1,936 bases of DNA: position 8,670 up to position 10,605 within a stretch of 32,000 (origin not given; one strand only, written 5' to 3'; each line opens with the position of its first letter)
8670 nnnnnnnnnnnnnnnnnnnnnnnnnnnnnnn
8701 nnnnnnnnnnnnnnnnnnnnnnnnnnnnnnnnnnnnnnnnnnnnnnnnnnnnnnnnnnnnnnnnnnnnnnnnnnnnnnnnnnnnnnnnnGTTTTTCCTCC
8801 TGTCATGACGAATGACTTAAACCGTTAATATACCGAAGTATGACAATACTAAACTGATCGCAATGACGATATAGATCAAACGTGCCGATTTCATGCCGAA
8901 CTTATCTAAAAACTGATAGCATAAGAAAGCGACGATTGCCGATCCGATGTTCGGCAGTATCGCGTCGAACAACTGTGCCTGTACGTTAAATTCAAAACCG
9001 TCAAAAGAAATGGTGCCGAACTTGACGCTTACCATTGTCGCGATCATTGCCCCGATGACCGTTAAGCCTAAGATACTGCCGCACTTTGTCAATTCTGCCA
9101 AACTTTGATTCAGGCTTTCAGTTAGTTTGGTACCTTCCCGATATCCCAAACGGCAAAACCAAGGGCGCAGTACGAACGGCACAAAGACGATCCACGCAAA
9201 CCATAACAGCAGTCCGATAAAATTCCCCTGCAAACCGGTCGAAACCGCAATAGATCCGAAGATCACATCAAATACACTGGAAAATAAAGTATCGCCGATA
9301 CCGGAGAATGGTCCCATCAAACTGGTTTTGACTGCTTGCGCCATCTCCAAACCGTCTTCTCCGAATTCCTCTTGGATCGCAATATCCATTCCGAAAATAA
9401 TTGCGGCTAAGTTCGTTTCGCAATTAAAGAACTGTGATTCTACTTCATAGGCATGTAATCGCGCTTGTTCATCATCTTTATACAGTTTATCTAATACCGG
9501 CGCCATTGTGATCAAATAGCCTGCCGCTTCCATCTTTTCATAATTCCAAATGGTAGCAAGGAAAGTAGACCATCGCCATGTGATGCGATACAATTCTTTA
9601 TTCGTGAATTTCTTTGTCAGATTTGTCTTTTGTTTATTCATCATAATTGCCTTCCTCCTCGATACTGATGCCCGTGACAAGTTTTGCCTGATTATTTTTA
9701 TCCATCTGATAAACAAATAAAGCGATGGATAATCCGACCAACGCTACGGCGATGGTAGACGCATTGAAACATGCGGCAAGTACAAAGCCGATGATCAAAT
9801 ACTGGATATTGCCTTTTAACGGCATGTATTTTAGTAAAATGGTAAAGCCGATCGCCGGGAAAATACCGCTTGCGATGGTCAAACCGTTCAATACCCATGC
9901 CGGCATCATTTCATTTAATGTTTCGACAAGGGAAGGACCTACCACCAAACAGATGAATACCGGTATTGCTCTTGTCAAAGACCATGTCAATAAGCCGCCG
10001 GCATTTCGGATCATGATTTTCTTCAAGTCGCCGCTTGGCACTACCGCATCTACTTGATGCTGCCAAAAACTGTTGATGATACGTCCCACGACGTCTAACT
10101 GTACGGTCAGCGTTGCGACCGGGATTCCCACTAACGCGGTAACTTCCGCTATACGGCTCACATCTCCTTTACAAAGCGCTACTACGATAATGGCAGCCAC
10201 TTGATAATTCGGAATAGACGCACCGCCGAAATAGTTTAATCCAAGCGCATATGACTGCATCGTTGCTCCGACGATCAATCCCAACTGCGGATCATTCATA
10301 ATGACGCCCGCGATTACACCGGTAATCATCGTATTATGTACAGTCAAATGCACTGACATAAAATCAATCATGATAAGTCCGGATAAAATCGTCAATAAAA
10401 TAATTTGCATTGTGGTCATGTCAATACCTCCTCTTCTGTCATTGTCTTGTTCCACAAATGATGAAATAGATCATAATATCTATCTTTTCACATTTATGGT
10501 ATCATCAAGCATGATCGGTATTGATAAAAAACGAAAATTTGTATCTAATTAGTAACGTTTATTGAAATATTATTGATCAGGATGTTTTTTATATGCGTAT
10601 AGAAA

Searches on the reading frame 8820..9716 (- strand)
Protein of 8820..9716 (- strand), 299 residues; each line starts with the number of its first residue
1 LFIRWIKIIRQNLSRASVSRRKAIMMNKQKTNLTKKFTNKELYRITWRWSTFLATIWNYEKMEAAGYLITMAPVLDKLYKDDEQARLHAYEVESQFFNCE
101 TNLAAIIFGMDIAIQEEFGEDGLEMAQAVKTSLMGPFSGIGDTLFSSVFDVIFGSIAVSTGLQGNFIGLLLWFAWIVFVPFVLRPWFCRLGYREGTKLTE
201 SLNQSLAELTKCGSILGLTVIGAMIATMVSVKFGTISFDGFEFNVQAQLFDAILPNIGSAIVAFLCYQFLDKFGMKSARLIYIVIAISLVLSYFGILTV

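Call 82: search_protein_families(library=pfam, proteins=[window:8820-9716:-], max_evalue=0.00001)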
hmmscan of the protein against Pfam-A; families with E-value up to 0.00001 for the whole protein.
window:8820-9716:- (299 aa): 1 family
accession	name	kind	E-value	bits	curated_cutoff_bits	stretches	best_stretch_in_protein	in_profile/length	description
PF03613.19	EIID-AGA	-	1.2e-73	248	25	1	37-297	2-265/265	PTS system mannose/fructose/sorbose family IID component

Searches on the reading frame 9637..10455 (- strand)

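Call 82: search_protein_families(library=pfam, proteins=[window:9637-10455:-], max_evalue=0.00001)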
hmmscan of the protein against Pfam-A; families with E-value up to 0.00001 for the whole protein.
window:9637-10455:- (273 aa): 1 family
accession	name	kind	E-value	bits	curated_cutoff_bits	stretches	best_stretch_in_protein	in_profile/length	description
PF03609.19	EII-Sor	-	4e-56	190.5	26.3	1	16-246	2-232/233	PTS system sorbose-specific iic component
